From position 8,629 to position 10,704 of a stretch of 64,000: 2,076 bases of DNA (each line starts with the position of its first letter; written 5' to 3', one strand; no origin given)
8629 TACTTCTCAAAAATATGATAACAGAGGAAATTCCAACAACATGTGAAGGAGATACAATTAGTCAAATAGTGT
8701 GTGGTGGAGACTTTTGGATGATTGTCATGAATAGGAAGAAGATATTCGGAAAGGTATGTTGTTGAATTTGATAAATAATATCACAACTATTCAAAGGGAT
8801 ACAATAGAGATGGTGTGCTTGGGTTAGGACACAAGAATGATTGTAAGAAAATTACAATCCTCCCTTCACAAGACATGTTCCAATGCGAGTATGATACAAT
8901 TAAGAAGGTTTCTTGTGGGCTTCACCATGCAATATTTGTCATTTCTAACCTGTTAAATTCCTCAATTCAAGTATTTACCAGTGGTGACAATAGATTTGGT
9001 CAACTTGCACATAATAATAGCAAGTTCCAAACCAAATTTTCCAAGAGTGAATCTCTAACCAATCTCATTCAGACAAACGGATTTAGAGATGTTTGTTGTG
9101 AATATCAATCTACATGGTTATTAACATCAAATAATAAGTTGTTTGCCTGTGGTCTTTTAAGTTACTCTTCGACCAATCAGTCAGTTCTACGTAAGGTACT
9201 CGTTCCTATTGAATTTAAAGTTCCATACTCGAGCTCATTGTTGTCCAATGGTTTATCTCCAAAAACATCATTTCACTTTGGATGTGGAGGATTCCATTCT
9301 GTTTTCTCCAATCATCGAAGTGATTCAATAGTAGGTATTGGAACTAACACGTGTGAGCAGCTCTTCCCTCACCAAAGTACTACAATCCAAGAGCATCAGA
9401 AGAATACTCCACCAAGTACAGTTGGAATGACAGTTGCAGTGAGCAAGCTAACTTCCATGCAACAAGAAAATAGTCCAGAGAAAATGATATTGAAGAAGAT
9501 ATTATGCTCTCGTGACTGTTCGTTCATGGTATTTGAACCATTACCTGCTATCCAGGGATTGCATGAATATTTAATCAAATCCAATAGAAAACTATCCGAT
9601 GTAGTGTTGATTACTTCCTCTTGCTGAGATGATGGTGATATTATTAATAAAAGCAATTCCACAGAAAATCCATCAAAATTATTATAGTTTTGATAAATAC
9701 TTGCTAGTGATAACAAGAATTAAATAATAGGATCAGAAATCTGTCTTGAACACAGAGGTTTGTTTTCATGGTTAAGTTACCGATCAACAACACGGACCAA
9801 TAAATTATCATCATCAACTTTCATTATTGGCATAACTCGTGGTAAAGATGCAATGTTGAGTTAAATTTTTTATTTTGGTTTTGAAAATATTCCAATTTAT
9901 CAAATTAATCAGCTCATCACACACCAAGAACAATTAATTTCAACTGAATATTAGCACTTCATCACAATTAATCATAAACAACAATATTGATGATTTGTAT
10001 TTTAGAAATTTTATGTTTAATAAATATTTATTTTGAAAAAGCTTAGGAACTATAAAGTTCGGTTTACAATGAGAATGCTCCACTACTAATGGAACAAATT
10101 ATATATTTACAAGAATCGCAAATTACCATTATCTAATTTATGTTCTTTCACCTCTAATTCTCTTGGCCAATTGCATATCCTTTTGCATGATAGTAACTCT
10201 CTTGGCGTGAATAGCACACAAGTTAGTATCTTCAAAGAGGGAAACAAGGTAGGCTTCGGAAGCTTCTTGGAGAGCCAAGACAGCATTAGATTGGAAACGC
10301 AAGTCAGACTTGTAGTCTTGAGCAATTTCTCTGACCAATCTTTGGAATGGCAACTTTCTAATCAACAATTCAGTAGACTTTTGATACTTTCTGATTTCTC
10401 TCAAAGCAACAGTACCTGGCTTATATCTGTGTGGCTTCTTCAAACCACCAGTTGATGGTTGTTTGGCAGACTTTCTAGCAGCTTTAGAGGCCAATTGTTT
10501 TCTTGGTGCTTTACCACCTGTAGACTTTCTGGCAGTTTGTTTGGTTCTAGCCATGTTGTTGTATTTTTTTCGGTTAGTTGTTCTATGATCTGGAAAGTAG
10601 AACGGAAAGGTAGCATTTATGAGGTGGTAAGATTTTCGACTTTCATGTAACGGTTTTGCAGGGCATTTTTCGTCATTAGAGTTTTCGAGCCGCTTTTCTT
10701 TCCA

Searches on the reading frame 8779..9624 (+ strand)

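Call 20: search_protein_families(library=pfam, proteins=[window:8779-9624:+], max_evalue=0.01)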
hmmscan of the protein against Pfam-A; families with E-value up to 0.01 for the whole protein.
window:8779-9624:+ (282 aa): 4 families
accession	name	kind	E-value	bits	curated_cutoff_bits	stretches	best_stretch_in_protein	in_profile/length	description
PF25390.1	WD40_RLD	-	1.4e-17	64.5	150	1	4-251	111-313/363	RCC1-like domain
PF00415.24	RCC1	-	3.3e-08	34.4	21.7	1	4-54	5-50/50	Regulator of chromosome condensation (RCC1) repeat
PF08225.16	Antimicrobial19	-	2.7e-05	24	19.4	0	40-57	4-21/23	Pseudin antimicrobial peptide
PF13540.12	RCC1_2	-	0.0017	18.6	22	0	41-54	1-14/30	Regulator of chromosome condensation (RCC1) repeat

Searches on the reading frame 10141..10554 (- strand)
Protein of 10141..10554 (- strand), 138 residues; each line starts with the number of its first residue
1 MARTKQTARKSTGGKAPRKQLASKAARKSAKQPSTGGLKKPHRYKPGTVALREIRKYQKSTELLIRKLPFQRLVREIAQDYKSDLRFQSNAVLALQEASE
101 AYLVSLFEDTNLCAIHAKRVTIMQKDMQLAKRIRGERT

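Call 19: search_protein_families(library=pfam, proteins=[window:10141-10554:-], max_evalue=0.01)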
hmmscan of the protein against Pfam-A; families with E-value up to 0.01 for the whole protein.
window:10141-10554:- (138 aa): 5 families
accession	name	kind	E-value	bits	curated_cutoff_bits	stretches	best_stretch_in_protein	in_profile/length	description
PF00125.30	Histone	-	2.5e-45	154.1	26.4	1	7-134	2-122/122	Core histone H2A/H2B/H3/H4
PF15511.12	CENP-T_C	-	3e-05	24.5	28.1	1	71-132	14-76/108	Centromere kinetochore component CENP-T histone fold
PF15715.11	PAF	-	3.5e-05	25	23.4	1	1-61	1-63/121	PCNA-associated factor histone like domain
PF15630.12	CENP-S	-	0.00028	21.7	28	1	74-132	11-71/76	CENP-S protein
PF00808.29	CBFD_NFYB_HMF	-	0.0045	17.7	21.4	1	67-130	2-64/65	Histone-like transcription factor (CBF/NF-Y) and archaeal histone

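Call 32: search_solved_structures(query=window:10141-10554:-, max_evalue=1e-40)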
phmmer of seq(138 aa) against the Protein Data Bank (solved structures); distinct sequences matched with E-value up to 1e-40: 149 (the best 60 are shown).
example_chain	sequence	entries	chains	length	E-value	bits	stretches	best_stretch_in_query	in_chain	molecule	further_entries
7ux9_E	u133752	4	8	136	5.1e-75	252.6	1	1-137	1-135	Histone H3.3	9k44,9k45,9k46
30fh_a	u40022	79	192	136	1e-74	251.6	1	1-137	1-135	Histone H3.2 | Histone H3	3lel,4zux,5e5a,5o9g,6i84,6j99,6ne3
1eqz_C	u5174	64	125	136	1.1e-74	251.5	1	1-137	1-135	PROTEIN (HISTONE H3) | HISTONE H3 | Histone H3.2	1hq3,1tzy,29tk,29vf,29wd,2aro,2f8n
3av1_A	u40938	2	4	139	1.2e-74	251.4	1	1-137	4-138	Histone H3.2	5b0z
8he5_a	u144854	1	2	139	1.6e-74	250.9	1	1-137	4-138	Histone H3.1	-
6g0l_A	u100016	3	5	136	3.2e-74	250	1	1-137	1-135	Histone H3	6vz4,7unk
1u35_A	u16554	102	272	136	4.1e-74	249.7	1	1-137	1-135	Histone H3.1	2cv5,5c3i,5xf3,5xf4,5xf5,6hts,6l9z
7xvl_A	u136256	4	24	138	4.3e-74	249.6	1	1-137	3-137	Histone H3.1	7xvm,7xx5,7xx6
7cow_A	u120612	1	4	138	4.3e-74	249.6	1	1-137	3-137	Histone H3.1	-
3afa_A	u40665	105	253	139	4.4e-74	249.5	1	1-137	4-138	Histone H3.1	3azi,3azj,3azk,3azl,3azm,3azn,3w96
8ox0_A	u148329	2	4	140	4.5e-74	249.5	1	1-137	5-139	Histone H3.1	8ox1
7lya_A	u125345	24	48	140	4.6e-74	249.5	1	1-137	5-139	Histone H3.1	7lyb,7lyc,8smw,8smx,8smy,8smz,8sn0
1kx3_A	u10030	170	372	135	5.1e-74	249.3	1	2-137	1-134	histone H3 | Histone H3.2 | Histone H3-like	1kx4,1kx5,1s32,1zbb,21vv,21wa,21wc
5b0y_A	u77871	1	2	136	5.2e-74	249.3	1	1-137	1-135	Histone H3.2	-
7mbm_G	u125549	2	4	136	5.3e-74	249.3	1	1-137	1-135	Histone H3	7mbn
6nzo_A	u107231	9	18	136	5.3e-74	249.3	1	1-137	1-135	Histone H3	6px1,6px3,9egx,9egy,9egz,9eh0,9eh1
2io5_B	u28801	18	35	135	5.5e-74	249.2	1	2-137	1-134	Histone H3.1 | Histone H3 | Histone H3.2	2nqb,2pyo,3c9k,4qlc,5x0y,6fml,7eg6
8off_Ca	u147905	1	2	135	6.4e-74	249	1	1-137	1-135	Histone H3.1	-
9mll_A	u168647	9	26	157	6.9e-74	248.9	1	1-137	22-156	Histone H3.1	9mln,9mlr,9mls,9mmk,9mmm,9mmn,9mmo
4hga_B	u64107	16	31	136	9.6e-74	248.5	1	1-137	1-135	Histone H3.3 | Histone H3 (Fragment) | Histone H3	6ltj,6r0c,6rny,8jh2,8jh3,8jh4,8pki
3av2_A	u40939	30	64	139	1e-73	248.3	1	1-137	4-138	Histone H3.3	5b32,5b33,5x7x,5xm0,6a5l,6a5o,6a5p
3wtp_E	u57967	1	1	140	1.1e-73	248.3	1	1-137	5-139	Histone H3.3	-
7ud5_A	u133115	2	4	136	1.1e-73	248.3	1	1-137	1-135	Histone H3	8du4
8kcb_F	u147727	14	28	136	1.1e-73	248.2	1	1-137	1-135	Histone H3.1 | Histone H3.2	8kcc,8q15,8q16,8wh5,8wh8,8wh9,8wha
8j90_A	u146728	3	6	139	1.2e-73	248.1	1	1-137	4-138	Histone H3.1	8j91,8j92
3azh_A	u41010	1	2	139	1.5e-73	247.9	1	1-137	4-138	Histone H3.1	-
3ayw_A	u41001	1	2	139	1.5e-73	247.9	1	1-137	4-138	Histone H3.1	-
3azf_A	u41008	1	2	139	1.5e-73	247.9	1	1-137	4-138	Histone H3.1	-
3azg_A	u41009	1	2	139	1.5e-73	247.9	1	1-137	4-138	Histone H3.1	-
3aze_A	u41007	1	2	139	1.5e-73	247.9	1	1-137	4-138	Histone H3.1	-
3kxb_A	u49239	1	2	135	1.5e-73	247.8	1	2-137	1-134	Histone H3.2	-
6ugm_A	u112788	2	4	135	1.6e-73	247.7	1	2-137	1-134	Histone H3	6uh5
1f66_A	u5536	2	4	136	1.7e-73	247.6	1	1-137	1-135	HISTONE H3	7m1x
8ybk_A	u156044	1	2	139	2e-73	247.4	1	1-137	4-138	Histone H3.1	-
3x1s_A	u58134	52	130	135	2e-73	247.4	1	2-137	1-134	Histone H3.1 | Histone H3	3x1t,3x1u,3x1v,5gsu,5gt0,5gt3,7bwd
6t90_E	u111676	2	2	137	2.5e-73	247.1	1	1-136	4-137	Histone H3.1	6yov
6r1u_M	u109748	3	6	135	2.5e-73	247.1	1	2-137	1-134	Histone H3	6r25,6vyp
30gf_A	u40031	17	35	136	2.9e-73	246.9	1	1-137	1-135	Histone H3.2 | Histone H3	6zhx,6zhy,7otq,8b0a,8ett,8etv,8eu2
6t79_A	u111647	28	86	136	3.1e-73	246.8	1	1-137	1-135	Histone H3.2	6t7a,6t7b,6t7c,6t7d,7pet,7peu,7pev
8zjr_A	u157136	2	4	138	3.3e-73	246.7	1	1-137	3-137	Histone H3.2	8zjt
5b40_A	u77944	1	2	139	3.4e-73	246.7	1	1-137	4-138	Histone H3.2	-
8ux1_A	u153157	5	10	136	4.1e-73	246.4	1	1-137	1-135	Histone H3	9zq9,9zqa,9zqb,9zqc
1zla_A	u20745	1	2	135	4.4e-73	246.3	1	2-137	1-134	histone H3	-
5kdm_A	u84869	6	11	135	4.9e-73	246.2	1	2-137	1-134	Histone H3.3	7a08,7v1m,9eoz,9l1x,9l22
6ven_A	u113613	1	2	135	5.4e-73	246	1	2-137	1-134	Histone H3.2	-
9wms_a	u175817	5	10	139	5.6e-73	246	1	1-137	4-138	Histone H3.3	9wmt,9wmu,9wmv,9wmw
6nj9_A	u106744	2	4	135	5.6e-73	246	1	2-137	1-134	Histone H3.2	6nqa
9gmk_A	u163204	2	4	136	7.8e-73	245.5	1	1-137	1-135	Histone H3.2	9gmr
8g57_A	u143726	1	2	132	8.8e-73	245.4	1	4-137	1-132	Histone H3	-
7e8d_A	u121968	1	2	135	1.1e-72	245.1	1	2-137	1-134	Histone H3.1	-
3c1c_A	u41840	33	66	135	1.4e-72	244.7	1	2-137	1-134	Histone H3-like | Histone H3.2 | Histone H3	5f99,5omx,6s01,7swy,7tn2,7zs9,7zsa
1m18_A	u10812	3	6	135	1.5e-72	244.6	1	2-137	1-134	Histone H3.2 | Histone H3.3C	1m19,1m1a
10gj_A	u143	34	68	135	1.6e-72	244.6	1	2-137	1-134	Histone H3.2 | Histone H3 (Fragment)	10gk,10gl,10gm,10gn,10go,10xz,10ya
9gw2_a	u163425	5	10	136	1.6e-72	244.5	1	1-137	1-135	Histone H3.2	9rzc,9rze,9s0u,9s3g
5gxq_A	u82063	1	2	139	1.7e-72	244.4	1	1-137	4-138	Histone H3.6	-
7cro_M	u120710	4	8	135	1.8e-72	244.4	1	2-137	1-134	Histone H3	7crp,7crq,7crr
9ipu_A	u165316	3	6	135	2.1e-72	244.2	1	2-137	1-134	Histone H3.2 | Histone H3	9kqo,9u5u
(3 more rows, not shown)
